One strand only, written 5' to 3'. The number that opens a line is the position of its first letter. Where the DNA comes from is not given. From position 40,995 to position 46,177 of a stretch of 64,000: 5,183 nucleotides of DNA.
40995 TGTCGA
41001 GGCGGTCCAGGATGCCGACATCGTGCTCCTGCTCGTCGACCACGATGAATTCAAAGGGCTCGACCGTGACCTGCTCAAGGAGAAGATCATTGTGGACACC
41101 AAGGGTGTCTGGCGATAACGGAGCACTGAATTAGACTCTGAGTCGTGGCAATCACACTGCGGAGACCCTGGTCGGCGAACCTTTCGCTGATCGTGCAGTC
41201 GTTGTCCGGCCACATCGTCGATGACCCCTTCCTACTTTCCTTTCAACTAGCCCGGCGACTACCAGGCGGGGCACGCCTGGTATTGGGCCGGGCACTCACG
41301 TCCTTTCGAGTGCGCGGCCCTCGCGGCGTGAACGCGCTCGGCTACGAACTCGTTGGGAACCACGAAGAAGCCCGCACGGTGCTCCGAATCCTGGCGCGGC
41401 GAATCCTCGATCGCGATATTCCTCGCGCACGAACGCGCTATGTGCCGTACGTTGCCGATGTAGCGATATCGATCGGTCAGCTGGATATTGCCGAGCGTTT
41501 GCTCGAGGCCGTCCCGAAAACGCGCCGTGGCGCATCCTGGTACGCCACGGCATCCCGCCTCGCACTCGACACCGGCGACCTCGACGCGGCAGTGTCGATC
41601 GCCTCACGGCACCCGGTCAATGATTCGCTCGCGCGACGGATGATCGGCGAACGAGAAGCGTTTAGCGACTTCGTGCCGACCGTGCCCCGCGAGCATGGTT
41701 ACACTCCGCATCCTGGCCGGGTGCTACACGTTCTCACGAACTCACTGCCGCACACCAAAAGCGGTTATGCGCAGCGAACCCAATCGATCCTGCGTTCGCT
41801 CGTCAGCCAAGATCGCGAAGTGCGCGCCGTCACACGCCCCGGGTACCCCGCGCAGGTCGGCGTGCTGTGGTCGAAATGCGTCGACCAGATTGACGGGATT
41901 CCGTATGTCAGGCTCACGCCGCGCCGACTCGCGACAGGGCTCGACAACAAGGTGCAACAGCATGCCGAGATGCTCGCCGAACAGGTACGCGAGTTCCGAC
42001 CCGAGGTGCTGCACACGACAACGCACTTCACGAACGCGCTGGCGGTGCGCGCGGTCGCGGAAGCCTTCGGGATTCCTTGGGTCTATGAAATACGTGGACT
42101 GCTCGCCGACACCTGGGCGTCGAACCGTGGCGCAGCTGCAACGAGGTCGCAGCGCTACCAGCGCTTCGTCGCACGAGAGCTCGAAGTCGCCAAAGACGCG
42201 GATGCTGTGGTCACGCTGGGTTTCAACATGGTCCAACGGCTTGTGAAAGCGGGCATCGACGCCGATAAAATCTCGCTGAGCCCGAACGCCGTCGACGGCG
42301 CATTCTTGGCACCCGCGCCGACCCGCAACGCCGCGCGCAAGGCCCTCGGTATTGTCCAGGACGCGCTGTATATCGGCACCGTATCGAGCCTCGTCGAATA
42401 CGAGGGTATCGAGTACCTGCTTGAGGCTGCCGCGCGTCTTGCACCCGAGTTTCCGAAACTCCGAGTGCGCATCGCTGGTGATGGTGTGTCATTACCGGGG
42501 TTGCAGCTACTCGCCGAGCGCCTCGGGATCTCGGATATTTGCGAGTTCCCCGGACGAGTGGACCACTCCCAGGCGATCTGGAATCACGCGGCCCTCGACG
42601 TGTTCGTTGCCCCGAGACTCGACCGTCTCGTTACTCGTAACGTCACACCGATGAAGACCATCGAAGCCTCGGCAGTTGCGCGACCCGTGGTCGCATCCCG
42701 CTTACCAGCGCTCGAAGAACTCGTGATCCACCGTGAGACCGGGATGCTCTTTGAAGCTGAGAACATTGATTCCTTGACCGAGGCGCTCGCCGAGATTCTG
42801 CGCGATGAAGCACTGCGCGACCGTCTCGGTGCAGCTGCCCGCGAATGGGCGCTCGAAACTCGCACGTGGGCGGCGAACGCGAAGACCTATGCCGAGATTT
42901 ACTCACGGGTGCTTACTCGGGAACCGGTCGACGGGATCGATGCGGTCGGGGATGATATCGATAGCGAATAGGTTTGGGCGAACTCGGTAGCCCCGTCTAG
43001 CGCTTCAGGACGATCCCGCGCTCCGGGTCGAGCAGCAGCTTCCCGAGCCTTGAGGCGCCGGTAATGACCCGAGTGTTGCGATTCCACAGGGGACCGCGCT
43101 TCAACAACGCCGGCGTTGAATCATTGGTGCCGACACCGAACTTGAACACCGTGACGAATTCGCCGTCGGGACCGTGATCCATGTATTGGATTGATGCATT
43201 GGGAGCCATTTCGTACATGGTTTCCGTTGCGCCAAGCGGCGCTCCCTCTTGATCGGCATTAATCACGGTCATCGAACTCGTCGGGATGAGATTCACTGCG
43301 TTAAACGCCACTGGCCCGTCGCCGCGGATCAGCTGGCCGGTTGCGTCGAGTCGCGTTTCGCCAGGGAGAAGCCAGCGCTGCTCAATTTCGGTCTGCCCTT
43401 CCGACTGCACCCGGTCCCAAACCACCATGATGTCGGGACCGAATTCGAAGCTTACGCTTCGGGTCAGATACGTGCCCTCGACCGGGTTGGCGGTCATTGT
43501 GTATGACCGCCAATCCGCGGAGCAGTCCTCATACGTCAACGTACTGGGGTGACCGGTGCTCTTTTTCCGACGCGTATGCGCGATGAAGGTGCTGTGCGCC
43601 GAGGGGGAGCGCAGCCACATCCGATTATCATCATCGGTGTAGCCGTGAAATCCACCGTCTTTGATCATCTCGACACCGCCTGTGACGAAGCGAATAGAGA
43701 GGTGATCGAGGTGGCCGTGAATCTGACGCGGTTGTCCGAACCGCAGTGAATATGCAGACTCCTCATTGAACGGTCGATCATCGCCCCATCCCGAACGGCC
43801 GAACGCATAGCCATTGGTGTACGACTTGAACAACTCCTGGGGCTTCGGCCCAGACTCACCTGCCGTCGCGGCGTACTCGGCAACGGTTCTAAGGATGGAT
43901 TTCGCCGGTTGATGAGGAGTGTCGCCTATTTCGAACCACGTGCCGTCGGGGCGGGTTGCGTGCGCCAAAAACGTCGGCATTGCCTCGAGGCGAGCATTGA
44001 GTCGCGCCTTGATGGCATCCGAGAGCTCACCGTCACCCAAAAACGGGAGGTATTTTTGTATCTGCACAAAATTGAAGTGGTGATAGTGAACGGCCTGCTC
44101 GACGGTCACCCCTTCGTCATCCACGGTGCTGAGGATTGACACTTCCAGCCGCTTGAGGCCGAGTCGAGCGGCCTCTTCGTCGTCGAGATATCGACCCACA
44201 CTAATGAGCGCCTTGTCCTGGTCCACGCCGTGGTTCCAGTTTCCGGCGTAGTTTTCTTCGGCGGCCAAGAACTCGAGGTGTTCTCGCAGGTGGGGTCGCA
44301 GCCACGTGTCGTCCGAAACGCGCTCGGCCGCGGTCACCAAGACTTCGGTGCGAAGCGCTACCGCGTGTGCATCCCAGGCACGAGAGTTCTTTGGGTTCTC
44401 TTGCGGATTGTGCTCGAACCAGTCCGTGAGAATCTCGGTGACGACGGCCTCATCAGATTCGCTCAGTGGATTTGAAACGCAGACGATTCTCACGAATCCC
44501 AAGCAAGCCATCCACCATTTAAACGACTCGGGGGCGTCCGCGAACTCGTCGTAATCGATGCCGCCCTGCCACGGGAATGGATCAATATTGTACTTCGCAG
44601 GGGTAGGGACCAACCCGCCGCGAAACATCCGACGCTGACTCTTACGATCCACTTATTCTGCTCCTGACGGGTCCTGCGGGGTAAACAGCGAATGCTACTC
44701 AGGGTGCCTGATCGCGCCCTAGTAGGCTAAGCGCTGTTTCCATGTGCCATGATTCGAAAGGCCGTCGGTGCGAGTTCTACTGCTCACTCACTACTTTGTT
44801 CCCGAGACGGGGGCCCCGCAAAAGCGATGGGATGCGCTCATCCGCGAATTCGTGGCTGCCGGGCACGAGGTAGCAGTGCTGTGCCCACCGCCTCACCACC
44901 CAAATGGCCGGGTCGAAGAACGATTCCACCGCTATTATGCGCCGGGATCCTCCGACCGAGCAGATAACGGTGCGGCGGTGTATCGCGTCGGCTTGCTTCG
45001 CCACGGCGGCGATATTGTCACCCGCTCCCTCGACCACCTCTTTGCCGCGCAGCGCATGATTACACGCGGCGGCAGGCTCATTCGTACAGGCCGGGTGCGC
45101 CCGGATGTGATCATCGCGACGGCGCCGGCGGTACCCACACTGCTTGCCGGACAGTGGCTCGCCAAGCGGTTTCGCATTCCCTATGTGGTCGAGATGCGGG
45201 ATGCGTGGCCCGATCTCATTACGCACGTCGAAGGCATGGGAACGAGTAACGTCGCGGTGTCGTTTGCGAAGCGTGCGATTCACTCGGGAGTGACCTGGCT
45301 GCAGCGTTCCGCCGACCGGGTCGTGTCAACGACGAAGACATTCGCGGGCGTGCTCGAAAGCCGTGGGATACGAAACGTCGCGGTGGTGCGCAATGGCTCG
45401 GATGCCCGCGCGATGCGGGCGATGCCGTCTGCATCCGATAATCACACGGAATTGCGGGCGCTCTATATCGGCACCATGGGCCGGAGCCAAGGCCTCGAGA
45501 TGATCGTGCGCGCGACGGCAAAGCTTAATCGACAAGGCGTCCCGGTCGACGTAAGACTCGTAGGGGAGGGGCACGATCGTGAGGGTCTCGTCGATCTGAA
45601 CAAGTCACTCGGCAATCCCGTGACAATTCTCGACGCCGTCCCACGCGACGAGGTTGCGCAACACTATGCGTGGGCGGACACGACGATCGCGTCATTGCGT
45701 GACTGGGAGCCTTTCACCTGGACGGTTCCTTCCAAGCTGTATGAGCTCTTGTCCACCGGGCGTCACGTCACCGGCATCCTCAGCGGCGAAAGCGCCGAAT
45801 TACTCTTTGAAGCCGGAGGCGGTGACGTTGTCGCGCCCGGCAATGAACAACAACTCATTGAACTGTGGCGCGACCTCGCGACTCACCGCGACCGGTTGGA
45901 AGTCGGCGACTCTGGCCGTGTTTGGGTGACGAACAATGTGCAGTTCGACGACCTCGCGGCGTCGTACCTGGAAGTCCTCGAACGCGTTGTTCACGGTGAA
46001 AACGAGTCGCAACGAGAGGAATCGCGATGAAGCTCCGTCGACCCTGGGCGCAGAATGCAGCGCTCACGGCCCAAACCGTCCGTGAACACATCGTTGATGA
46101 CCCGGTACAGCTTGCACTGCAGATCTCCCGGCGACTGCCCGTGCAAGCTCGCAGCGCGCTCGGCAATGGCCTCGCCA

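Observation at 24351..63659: A ~40-kb ABC-exporter-dependent wall glycopolymer locus built around acetamido-uronic acids, with mostly uncharacterised enzymes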

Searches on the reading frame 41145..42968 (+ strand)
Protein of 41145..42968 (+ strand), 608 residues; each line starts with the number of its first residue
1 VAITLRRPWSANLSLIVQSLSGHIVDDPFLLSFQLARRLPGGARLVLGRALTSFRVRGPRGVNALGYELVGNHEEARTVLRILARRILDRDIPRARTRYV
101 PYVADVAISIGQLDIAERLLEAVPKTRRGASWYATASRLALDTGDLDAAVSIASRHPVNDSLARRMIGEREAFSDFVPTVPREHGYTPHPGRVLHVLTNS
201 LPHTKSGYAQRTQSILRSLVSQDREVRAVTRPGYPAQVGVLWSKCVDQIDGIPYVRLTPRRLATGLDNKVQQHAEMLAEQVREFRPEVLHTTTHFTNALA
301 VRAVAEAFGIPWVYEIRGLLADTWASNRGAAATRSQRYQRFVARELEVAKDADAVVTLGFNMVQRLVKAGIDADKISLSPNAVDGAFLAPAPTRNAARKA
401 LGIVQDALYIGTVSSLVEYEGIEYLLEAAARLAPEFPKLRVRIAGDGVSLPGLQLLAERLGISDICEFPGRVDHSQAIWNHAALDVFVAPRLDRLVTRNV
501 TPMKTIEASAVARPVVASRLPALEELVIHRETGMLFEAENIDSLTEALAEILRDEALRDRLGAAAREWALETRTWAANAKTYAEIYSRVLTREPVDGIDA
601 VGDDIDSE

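Call 4: search_protein_families(library=pfam, proteins=[window:41145-42968:+], max_evalue=0.01)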
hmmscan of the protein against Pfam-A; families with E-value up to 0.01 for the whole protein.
window:41145-42968:+ (608 aa): 5 families
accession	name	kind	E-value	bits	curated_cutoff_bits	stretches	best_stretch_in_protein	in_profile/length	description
PF00534.26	Glycos_transf_1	-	4.2e-29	101.7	26.4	1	395-568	3-172/172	Glycosyl transferases group 1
PF13692.12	Glyco_trans_1_4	-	1e-23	84.6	27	1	409-554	3-142/142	Glycosyl transferases group 1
PF13579.12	Glyco_trans_4_4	-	2.9e-16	60.6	29.7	1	206-381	1-157/158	Glycosyl transferase 4-like domain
PF13439.12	Glyco_transf_4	-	1.5e-11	45.1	28.5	1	211-384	7-167/170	Glycosyltransferase Family 4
PF13524.12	Glyco_trans_1_2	-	5.4e-09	36.6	25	1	425-582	5-142/144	Glycosyl transferase-like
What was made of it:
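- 41145..42971 (+): 608-aa GT4 (stp3-like) with a ~190-aa helical N-terminal extension; paralog A. Pfam GT4 (call 4).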

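Call 9: search_protein_families(library=ncbifam, proteins=[window:41145-42968:+], max_evalue=0.00001)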
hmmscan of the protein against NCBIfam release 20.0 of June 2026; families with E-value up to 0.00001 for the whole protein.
window:41145-42968:+ (608 aa): 18 families
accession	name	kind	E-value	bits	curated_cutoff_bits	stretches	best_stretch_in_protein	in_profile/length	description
TIGR04063.1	stp3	hypoth_equivalog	1.1e-72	245.2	442.05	1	192-590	1-396/397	TIGR04063 family PEP-CTERM/XrtA system glycosyltransferase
TIGR03449.1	mycothiol_MshA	equivalog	1.7e-24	86.5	462.5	1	230-590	48-404/406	D-inositol-3-phosphate glycosyltransferase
TIGR03088.1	stp2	hypoth_equivalog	2.4e-23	82.8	409.05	1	277-590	73-374/374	TIGR03088 family PEP-CTERM/XrtA system glycosyltransferase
NF007640.0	PRK10307.1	subfamily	7.9e-20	71.1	276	1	334-572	153-390/411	WcaI family glycosyltransferase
TIGR02149.1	glgA_Coryne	subfamily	7.3e-15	55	302.4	1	287-590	85-391/391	glycogen synthase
NF038229.1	Glyco4_Geo_Pelo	equivalog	2.1e-14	53.3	400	1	272-590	42-337/338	GPMC system family 4 glycosyltransferase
NF041876.1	EPS_EpsE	equivalog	2.5e-13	50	400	1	405-579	212-386/389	exopolysaccharide biosynthesis GT4 family glycosyltransferase EpsE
NF053787.1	GlcN_PG_synth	equivalog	5.9e-13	48.4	480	1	506-590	279-360/361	N-acetylglucosaminyl phosphatidylglycerol synthase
TIGR03999.1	thiol_BshA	equivalog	2e-12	46.8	273.7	1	373-590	166-374/375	N-acetyl-alpha-D-glucosaminyl L-malate synthase BshA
NF047684.1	TeichurnBiosyTuaC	equivalog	1.1e-09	37.8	550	1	282-590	105-390/391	teichuronic acid biosynthesis protein TuaC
NF041879.1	EPS_EpsH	equivalog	1.6e-09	37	800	1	354-591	191-418/431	exopolysaccharide biosynthesis glycosyltransferase EpsH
NF038298.1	EPS_HpsO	equivalog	4.7e-08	32.2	575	1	375-589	169-387/388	hormogonium polysaccharide biosynthesis glycosyltransferase HpsO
TIGR04005.1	wcaL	equivalog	5.7e-08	32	537.6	1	353-553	176-369/406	colanic acid biosynthesis glycosyltransferase WcaL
NF049988.1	MGlcDAGSynMgs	equivalog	1.1e-07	31.6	400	1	396-588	202-386/398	alpha-monoglucosyldiacylglycerol synthase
TIGR03087.1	stp1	hypoth_equivalog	1.2e-07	31.2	316.65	1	343-584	164-392/397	TIGR03087 family PEP-CTERM/XrtA system glycosyltransferase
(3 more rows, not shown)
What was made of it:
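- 41145..42971 (+): TIGR04063 245 bits (call 9).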

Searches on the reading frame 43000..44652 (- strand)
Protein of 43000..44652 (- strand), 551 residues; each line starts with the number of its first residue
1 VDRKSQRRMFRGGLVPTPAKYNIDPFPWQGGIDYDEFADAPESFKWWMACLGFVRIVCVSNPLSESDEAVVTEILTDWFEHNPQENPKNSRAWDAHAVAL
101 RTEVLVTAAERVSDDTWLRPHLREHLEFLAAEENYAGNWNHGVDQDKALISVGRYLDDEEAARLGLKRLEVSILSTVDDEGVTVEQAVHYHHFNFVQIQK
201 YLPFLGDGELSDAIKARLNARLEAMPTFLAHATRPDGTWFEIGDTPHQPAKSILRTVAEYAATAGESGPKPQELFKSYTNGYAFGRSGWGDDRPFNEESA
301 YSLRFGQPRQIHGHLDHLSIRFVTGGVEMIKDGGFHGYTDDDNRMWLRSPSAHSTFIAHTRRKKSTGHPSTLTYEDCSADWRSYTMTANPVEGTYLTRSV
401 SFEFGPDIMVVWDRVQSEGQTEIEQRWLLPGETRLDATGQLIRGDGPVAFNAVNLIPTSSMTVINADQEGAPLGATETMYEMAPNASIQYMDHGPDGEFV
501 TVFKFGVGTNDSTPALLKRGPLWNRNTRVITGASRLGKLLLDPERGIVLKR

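Call 4: search_protein_families(library=pfam, proteins=[window:43000-44652:-], max_evalue=0.01)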
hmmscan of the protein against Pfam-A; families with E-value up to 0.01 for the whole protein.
window:43000-44652:- (551 aa): 3 families
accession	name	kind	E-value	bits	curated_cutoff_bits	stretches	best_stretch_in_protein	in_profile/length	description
PF07940.18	Hepar_II_III_C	-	8.4e-10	39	24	1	310-433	37-169/237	Heparinase II/III-like, C-terminal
PF16889.11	Hepar_II_III_N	-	4.3e-06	26.7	22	1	74-261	129-329/340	Heparinase II/III N-terminus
PF05426.18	Alginate_lyase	-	0.0047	16.9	22.2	1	101-195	130-231/275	Alginate lyase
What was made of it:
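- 42997..44652 (-): Cytoplasmic heparinase II/III-like (polysaccharide-lyase fold) protein. Hepar_II_III_C E=8e-10 and _N E=4e-6 (call 4).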

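Call 9: search_protein_families(library=ncbifam, proteins=[window:43000-44652:-], max_evalue=0.00001)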
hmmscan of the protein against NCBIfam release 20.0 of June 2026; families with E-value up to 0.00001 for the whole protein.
window:43000-44652:- (551 aa): 0 families

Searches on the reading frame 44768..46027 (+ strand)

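Call 4: search_protein_families(library=pfam, proteins=[window:44768-46027:+], max_evalue=0.01)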
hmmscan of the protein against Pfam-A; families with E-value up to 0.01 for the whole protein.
window:44768-46027:+ (420 aa): 4 families
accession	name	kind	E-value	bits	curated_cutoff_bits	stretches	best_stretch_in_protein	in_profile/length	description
PF13579.12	Glyco_trans_4_4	-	7e-18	65.9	29.7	1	16-210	2-158/158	Glycosyl transferase 4-like domain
PF13439.12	Glyco_transf_4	-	8.3e-11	42.6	28.5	1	23-212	10-167/170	Glycosyltransferase Family 4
PF13692.12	Glyco_trans_1_4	-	8.1e-10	39.5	27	1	230-370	3-139/142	Glycosyl transferases group 1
PF00534.26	Glycos_transf_1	-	2.8e-07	30.7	26.4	1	225-369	12-154/172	Glycosyl transferases group 1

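Call 9: search_protein_families(library=ncbifam, proteins=[window:44768-46027:+], max_evalue=0.00001)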
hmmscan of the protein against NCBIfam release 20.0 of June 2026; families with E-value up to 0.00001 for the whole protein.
window:44768-46027:+ (420 aa): 5 families
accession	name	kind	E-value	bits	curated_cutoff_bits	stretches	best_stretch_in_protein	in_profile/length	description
NF007640.0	PRK10307.1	subfamily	3.4e-24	85.5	276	1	1-402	1-402/411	WcaI family glycosyltransferase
TIGR04063.1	stp3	hypoth_equivalog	4.2e-21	75.3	442.05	1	67-408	53-396/397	TIGR04063 family PEP-CTERM/XrtA system glycosyltransferase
NF041876.1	EPS_EpsE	equivalog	1.6e-08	34.2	400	1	196-392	180-381/389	exopolysaccharide biosynthesis GT4 family glycosyltransferase EpsE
TIGR04007.1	wcaI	equivalog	7.2e-08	31.5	800.45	1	1-281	1-282/407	colanic acid biosynthesis glycosyltransferase WcaI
NF053787.1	GlcN_PG_synth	equivalog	2e-07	30.2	480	1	109-408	80-360/361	N-acetylglucosaminyl phosphatidylglycerol synthase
